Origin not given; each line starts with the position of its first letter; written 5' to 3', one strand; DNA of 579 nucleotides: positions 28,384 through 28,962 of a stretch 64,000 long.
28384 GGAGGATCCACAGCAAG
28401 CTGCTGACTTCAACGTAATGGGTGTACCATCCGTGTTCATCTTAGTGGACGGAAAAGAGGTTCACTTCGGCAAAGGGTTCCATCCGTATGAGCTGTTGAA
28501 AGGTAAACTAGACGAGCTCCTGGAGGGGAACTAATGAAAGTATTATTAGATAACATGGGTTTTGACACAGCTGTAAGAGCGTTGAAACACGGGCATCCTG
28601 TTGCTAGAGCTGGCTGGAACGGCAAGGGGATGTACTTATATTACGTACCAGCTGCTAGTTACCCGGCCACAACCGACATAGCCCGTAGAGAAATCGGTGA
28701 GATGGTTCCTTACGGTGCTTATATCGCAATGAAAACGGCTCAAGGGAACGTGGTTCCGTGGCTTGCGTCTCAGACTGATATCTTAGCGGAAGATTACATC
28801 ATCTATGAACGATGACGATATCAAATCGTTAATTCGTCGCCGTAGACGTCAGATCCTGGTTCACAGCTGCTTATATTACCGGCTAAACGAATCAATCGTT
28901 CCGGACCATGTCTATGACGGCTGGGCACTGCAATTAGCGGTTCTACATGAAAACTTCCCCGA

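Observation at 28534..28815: DUF2829-like protein: candidate Tad2-type anti-Thoeris sponge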

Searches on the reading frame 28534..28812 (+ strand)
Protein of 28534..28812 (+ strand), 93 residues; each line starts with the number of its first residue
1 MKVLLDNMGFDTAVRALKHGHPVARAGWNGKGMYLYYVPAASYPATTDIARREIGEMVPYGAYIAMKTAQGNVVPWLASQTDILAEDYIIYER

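Call 3: search_protein_families(library=pfam, proteins=[window:28534-28812:+], max_evalue=0.1)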
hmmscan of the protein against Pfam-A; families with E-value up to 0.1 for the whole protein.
window:28534-28812:+ (93 aa): 1 family
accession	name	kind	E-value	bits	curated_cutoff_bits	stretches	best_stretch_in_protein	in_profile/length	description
PF11195.14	Tad2-like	-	1.7e-23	83.4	25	1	8-90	1-72/73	Thoeris anti-defense 2-like domain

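Call 4: search_protein_families(library=phrogs, proteins=[window:28534-28812:+], max_evalue=0.01)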
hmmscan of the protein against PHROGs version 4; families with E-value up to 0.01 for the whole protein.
window:28534-28812:+ (93 aa): 4 families
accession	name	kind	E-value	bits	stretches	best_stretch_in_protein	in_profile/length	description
phrog_1048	-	unknown function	1.5e-27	98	1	6-92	108-195/211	-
phrog_872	-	unknown function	3.9e-27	96.3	1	6-90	87-170/172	-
phrog_30130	-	unknown function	4.1e-18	66.5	1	8-92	176-260/262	-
phrog_37292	-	unknown function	0.0015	19.3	1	7-89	18-93/182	-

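Call 5: search_solved_structures(query=window:28534-28812:+, max_evalue=1, show_alignments=5)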
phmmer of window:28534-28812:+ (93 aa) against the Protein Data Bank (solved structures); distinct sequences matched with E-value up to 1: 7.
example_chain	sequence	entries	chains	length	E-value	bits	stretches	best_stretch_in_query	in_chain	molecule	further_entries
9eib_A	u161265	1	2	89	7.6e-24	87.2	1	5-91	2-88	Prophage anti-Thoeris 2 (ModTad2)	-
8v3e_E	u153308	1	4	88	9.6e-24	86.9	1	5-91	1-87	Tad2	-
8kbi_A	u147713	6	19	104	6.7e-17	64.9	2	8-47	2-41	Inhibitor of Type II CRISPR-Cas system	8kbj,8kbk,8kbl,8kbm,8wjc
9kzr_A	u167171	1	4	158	2.7e-15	59.8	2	10-47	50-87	AcrIIA7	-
8wjd_A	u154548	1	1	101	3.8e-13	52.9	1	8-92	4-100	SptTad2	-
8sme_A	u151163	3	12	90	1.5e-12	51.1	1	7-90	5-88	Gp34.65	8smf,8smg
8wje_B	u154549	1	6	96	1.7e-12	50.9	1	7-90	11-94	Gp34.65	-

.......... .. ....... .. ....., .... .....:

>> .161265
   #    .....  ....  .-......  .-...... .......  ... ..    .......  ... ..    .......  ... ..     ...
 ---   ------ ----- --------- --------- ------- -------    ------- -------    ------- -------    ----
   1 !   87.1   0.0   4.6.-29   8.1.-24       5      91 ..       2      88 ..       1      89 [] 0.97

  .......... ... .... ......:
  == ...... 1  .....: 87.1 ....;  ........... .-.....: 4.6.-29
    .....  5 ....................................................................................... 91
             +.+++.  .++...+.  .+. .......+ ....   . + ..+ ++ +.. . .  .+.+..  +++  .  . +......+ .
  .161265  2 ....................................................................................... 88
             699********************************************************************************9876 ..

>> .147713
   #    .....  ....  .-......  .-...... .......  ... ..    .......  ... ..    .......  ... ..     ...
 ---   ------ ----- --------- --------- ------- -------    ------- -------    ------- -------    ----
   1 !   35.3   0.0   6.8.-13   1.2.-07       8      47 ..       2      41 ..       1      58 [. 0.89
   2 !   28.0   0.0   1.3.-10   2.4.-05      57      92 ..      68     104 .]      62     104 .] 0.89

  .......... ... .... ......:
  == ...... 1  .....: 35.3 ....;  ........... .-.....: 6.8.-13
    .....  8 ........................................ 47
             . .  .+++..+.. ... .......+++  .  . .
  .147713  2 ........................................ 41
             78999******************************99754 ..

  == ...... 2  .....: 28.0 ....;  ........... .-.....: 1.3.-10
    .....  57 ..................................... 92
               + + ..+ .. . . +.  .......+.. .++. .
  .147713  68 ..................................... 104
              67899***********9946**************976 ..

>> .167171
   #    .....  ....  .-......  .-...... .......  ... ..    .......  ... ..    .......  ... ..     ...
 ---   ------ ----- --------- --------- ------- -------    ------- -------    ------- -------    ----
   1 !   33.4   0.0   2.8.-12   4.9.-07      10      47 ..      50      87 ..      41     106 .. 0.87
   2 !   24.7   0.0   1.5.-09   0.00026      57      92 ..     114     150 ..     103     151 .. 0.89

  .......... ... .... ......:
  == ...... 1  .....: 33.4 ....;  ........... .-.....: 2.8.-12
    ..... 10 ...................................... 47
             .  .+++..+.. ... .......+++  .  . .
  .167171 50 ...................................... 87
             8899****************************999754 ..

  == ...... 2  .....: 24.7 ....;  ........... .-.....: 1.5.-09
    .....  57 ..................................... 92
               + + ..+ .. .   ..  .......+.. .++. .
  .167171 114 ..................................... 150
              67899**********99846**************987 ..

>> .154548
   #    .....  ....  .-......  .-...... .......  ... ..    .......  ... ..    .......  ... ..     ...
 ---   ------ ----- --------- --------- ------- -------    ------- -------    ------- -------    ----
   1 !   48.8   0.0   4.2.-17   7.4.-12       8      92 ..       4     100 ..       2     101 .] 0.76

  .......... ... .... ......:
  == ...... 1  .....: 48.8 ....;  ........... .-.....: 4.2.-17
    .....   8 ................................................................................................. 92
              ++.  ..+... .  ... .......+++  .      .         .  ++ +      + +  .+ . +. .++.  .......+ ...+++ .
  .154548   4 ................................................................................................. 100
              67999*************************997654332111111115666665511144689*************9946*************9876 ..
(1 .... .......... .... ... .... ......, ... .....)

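Call 7: search_dna_similar(query=window:28534-28812:+, collection=phages, mode=protein, max_rows=30)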
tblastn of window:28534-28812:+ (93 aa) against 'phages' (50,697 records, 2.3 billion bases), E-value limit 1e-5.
Records with a match: 364; places in all: 375; records where one place covers at least 80% of the query: 361.
Best place of each record, by identity: <60% 364.
By first word of the organism name: Vibrio 103; Escherichia 57; Listeria 37; Klebsiella 31; Bacillus 30; Brevibacillus 13; Stenotrophomonas 8; Rhizobium 8; Lactobacillus 8; Caudoviricetes 5; and 36 more.
By host as written in the record: - 49; Listeria monocytogenes 29; Escherichia coli 26; Klebsiella pneumoniae 18; Vibrio parahaemolyticus 18; Brevibacillus laterosporus 13; Vibrio crassostreae 11; Stenotrophomonas maltophilia 8; and 124 more.
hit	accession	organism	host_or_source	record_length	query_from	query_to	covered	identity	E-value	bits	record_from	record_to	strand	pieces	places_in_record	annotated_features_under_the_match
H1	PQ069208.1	Bacillus phage S4-1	Bacillus sp. S4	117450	8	93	92%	56.3%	5e-24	99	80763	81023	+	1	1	record has no annotation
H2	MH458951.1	Bacillus phage vB_BthS_BMBphi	Bacillus thuringiensis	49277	8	92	91%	51.2%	2e-22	95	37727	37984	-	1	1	hypothetical protein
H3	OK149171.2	Alcaligenes phage vB_Af_QDWS595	Alcaligenes faecalis 10106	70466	4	90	94%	48.9%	7e-21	90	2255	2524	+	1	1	DUF2829 domain-containing protein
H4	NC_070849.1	Alcaligenes phage vB_Af_QDWS595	Alcaligenes faecalis 10106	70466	4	90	94%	48.9%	7e-21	90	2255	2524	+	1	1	DUF2829 domain-containing protein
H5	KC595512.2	Bacillus phage JL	Bacillus cereus BGSC 6E1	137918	7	89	89%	51.2%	1e-20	90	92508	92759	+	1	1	hypothetical protein | deoxyUTP pyrophosphatase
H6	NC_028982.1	Bacillus phage JL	Bacillus cereus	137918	7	89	89%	51.2%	1e-20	90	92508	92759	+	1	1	hypothetical protein | deoxyUTP pyrophosphatase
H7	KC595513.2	Bacillus phage Shanette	Bacillus cereus BGSC 6E1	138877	7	89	89%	51.2%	1e-20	90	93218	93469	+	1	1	hypothetical protein | deoxyUTP pyrophosphatase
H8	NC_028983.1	Bacillus phage Shanette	Bacillus cereus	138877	7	89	89%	51.2%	1e-20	90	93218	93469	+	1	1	hypothetical protein | deoxyUTP pyrophosphatase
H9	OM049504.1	Acidovorax phage AP1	Paracidovorax oryzae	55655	2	93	99%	45.7%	1e-18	84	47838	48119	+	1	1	hypothetical protein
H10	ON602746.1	Klebsiella phage VLCpiS10a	Klebsiella pneumoniae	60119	5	90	92%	48.9%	3e-15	74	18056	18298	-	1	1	hypothetical protein (x2)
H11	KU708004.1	Pseudomonas phage phiAH14a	Pseudomonas sp. ANT_H14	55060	8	92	91%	49.4%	5e-14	71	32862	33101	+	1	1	hypothetical protein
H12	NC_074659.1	Pseudomonas phage phiAH14a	Pseudomonas sp. ANT_H14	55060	8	92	91%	49.4%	5e-14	71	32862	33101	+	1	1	hypothetical protein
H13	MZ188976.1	Cronobacter phage JK004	Cronobacter sakazakii ATCC 29544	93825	5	92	95%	47.2%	3e-19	86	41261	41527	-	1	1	hypothetical protein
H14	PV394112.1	Ochrobactrum phage ZX86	Ochrobactrum sp.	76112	8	90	89%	49.4%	3e-19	86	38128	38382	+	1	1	hypothetical protein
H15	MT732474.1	Tenacibaculum phage Gundel_1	Tenacibaculum sp. AHE14PA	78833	3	92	97%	45.6%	1e-22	96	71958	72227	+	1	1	protein of unknown function DUF2829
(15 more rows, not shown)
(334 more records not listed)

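Call 29: find_homologous_proteins(query=window:28534-28812:+, max_evalue=0.00001)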
Query window:28534-28812:+ (93 aa): 3119 proteins with E <= 0.00001 among 3173 candidates; the best 120 are listed.
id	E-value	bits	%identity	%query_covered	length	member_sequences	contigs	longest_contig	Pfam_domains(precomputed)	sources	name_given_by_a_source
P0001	6.9e-51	188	88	100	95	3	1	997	PF11195.15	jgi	jgi:hypothetical protein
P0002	3.4e-46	173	84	100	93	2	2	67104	PF11195.15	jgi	jgi:hypothetical protein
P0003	3.7e-45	170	82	100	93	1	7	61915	PF11195.15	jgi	jgi:hypothetical protein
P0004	5.9e-45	169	81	100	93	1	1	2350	PF11195.15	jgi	jgi:hypothetical protein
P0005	5.7e-42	160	77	100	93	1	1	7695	PF11195.15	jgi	jgi:hypothetical protein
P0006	5.3e-41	157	76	100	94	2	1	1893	PF11195.15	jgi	jgi:hypothetical protein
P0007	5.0e-36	141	77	87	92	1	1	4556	PF11195.15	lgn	-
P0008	1.1e-35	140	73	89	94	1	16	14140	PF11195.15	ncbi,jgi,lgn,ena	jgi:hypothetical protein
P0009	2.5e-35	138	72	89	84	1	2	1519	PF11195.15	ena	-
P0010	3.6e-35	138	73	91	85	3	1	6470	PF11195.15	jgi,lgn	jgi:hypothetical protein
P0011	4.7e-35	138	67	96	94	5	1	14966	PF11195.15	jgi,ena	jgi:hypothetical protein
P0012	5.1e-35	137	73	89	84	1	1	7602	PF11195.15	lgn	-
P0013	5.4e-35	137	71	94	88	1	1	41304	PF11195.15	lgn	-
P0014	7.2e-35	137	74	91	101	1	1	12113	PF11195.15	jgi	-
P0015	1.1e-34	136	73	90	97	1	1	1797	PF11195.15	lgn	-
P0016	1.1e-34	136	73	89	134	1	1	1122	PF11195.15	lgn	-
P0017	1.8e-34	136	73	89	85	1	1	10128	PF11195.15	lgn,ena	-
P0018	1.8e-34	136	71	94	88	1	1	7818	PF11195.15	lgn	-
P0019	1.9e-34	136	72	89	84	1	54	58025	PF11195.15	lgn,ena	-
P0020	2.4e-34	135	76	88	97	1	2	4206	PF11195.15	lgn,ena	-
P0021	2.4e-34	135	72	91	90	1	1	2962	PF11195.15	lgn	-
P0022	2.4e-34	135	74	90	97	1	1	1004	PF11195.15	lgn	-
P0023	2.5e-34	135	72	89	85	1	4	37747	PF11195.15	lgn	-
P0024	2.6e-34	135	71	91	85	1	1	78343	PF11195.15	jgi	jgi:hypothetical protein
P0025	2.8e-34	135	68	97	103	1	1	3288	PF11195.15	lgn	-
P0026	3.0e-34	135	72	89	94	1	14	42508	PF11195.15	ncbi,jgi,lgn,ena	jgi:hypothetical protein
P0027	3.4e-34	135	73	89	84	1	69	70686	PF11195.15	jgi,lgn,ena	jgi:hypothetical protein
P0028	3.7e-34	135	78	89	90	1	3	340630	PF11195.15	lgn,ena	-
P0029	3.7e-34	135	78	89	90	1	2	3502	PF11195.15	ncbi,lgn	-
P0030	3.8e-34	135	74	86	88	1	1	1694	PF11195.15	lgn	-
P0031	4.1e-34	135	71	89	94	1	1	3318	PF11195.15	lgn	-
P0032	4.5e-34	134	68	97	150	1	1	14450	PF11195.15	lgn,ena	-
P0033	4.8e-34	134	73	89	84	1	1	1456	PF11195.15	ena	-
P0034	4.9e-34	134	70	96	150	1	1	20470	PF11195.15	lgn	-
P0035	5.4e-34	134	75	89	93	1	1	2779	PF11195.15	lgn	-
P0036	5.4e-34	134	73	90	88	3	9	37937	PF11195.15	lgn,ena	-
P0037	7.4e-34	134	68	95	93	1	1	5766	PF11195.15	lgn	-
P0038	8.5e-34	134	75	87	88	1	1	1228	PF11195.15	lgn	-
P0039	8.7e-34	133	74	90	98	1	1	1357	PF11195.15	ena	-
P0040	8.8e-34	133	69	95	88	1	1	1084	PF11195.15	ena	-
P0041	1.2e-33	133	69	92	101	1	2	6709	PF11195.15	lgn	-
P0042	1.2e-33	133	70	92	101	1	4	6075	PF11195.15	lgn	-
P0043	1.3e-33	133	72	89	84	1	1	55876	PF11195.15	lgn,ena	-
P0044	1.3e-33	133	72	89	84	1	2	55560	PF11195.15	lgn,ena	-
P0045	1.3e-33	133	72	91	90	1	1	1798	PF11195.15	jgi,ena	jgi:hypothetical protein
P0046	1.4e-33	133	72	91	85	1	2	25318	PF11195.15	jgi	jgi:hypothetical protein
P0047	1.6e-33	133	72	88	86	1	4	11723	PF11195.15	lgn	-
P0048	1.6e-33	133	68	91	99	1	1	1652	PF11195.15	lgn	-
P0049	1.6e-33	133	73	89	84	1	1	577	PF11195.15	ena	-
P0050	1.6e-33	133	70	89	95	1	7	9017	PF11195.15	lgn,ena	-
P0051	1.7e-33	133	73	91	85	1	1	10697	PF11195.15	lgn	-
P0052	1.7e-33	133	71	99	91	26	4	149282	PF11195.15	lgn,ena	-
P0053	1.8e-33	132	75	89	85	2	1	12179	PF11195.15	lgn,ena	-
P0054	2.0e-33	132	67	97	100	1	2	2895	PF11195.15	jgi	jgi:hypothetical protein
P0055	2.3e-33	132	67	91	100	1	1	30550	PF11195.15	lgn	-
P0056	2.7e-33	132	70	87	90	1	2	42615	PF11195.15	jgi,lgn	-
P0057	2.9e-33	132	72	91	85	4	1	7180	PF11195.15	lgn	-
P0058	3.3e-33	132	71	88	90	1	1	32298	PF11195.15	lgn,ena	-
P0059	3.5e-33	132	72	89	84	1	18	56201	PF11195.15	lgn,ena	-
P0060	3.8e-33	131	74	86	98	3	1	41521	PF11195.15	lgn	-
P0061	3.8e-33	131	72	87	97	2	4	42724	PF11195.15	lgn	-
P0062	3.9e-33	131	66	97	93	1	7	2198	PF11195.15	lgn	-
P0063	4.0e-33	131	70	92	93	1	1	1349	PF11195.15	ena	-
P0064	4.3e-33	131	71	91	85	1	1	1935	PF11195.15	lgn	-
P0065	4.6e-33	131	73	87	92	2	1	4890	PF11195.15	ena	-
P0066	4.6e-33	131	72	91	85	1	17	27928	PF11195.15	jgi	jgi:hypothetical protein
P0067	4.7e-33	131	72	89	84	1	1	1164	PF11195.15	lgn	-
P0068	4.9e-33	131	69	96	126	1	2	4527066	PF11195.15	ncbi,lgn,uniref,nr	ncbi:DUF2829 domain-containing protein [Bacillus swezeyi]|uniref:DUF2829 domain-containing protein n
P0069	6.4e-33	131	68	91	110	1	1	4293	PF11195.15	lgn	-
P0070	6.7e-33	131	72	92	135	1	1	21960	PF11195.15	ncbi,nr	ncbi:MAG: DUF2829 domain-containing protein [Sphingopyxis sp.]|nr:DUF2829 domain-containing protein 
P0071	6.9e-33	131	74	88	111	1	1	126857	PF11195.15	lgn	-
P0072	7.1e-33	131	69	96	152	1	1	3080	PF11195.15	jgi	jgi:hypothetical protein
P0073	7.9e-33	130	68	91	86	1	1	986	PF11195.15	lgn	-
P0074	8.1e-33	130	68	90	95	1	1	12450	PF11195.15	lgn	-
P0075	9.1e-33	130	72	89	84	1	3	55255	PF11195.15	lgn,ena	-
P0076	9.2e-33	130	66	97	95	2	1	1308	PF11195.15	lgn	-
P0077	9.5e-33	130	72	89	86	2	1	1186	PF11195.15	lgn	-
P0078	9.7e-33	130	69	90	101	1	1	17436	PF11195.15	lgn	-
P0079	1.0e-32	130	66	92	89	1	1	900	PF11195.15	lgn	-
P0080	1.0e-32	130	71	89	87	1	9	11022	PF11195.15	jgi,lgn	jgi:hypothetical protein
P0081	1.1e-32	130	67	96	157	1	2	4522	PF11195.15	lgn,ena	-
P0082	1.2e-32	130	69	96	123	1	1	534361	PF11195.15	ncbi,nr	nr:DUF2829 domain-containing protein [Bacillus sonorensis]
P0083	1.3e-32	130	71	89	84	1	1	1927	PF11195.15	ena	-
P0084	1.4e-32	130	71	89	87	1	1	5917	PF11195.15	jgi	jgi:hypothetical protein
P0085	1.5e-32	130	69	94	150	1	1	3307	PF11195.15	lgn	-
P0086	1.6e-32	129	71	91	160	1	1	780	PF11195.15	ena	-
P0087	1.6e-32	129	72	87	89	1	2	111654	PF11195.15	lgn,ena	-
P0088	1.7e-32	129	69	91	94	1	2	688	PF11195.15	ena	-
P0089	2.0e-32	129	70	89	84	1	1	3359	PF11195.15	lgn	-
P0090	2.0e-32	129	70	94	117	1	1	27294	PF11195.15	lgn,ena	-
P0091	2.0e-32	129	74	89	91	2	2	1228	PF11195.15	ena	-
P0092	2.2e-32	129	71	91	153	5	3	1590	PF11195.15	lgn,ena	-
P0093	2.2e-32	129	71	88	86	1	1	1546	PF11195.15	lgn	-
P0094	2.3e-32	129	66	95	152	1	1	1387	PF11195.15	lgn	-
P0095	2.4e-32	129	72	91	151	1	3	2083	PF11195.15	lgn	-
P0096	2.4e-32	129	69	90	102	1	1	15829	PF11195.15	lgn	-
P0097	2.5e-32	129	68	94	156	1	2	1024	PF11195.15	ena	-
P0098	2.5e-32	129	66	95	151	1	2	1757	PF11195.15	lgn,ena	-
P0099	2.5e-32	129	72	87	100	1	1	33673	PF11195.15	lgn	-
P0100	2.6e-32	129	74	87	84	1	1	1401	PF11195.15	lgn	-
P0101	2.8e-32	129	72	89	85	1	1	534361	PF11195.15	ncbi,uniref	ncbi:DUF2829 domain-containing protein [Bacillus sonorensis]|uniref:DUF2829 domain-containing protei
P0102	3.1e-32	129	65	95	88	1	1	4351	PF11195.15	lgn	-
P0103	3.2e-32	128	72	91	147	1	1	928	PF11195.15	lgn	-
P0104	3.8e-32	128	70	91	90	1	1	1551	PF11195.15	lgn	-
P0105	4.0e-32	128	71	88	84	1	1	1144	PF11195.15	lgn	-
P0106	4.0e-32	128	70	92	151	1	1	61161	PF11195.15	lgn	-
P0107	4.0e-32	128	70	87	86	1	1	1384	PF11195.15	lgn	-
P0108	4.2e-32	128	72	87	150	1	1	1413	PF11195.15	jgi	jgi:hypothetical protein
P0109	4.7e-32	128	70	92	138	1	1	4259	PF11195.15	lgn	-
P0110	4.7e-32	128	66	91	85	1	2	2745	PF11195.15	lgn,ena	-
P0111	5.0e-32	128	69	95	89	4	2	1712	PF11195.15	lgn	-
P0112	5.0e-32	128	67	92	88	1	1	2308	PF11195.15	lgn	-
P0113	5.1e-32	128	66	95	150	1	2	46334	PF11195.15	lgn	-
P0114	5.1e-32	128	71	89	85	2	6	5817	PF11195.15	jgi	jgi:hypothetical protein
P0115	5.1e-32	128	70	89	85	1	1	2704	PF11195.15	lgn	-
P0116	5.4e-32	128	69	91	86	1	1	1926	PF11195.15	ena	-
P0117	6.1e-32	128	67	96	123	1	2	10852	PF11195.15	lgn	-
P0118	6.2e-32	128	69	90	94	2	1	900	PF11195.15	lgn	-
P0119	6.3e-32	128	71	89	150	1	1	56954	PF11195.15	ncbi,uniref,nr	ncbi:hypothetical protein CN613_25445 [Bacillus pseudomycoides]|uniref:Thoeris anti-defense 2-like d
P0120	6.5e-32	127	70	89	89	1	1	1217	PF11195.15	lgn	-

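Call 30: find_encoding_contigs(protein=P0002, flank=6000, max_places=3)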
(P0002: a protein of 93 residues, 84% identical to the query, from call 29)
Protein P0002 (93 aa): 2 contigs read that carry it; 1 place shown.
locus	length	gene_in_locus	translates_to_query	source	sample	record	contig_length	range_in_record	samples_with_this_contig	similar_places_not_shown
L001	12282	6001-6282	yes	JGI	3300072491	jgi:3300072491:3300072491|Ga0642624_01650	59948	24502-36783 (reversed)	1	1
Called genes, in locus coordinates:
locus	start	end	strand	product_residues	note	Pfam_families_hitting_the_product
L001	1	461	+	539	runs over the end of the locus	-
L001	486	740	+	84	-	-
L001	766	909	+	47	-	-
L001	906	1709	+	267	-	-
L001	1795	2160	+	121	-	PF05866:RusA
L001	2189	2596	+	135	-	PF11645:PDDEXK_5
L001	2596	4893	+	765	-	PF00317:Ribonuc_red_lgN, PF02867:Ribonuc_red_lgC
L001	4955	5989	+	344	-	PF00268:Ribonuc_red_sm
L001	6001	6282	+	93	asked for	PF11195:Tad2-like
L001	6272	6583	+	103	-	PF22745:Nlig-Ia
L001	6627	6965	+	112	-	-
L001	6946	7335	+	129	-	-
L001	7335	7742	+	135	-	PF01503:PRA-PH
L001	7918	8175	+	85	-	-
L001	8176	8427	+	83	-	-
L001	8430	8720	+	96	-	-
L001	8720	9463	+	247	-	PF02511:Thy1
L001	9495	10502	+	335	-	-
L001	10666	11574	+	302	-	-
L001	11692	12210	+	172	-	PF13238:AAA_18, PF21448:DNMK (faint)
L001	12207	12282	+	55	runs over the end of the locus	-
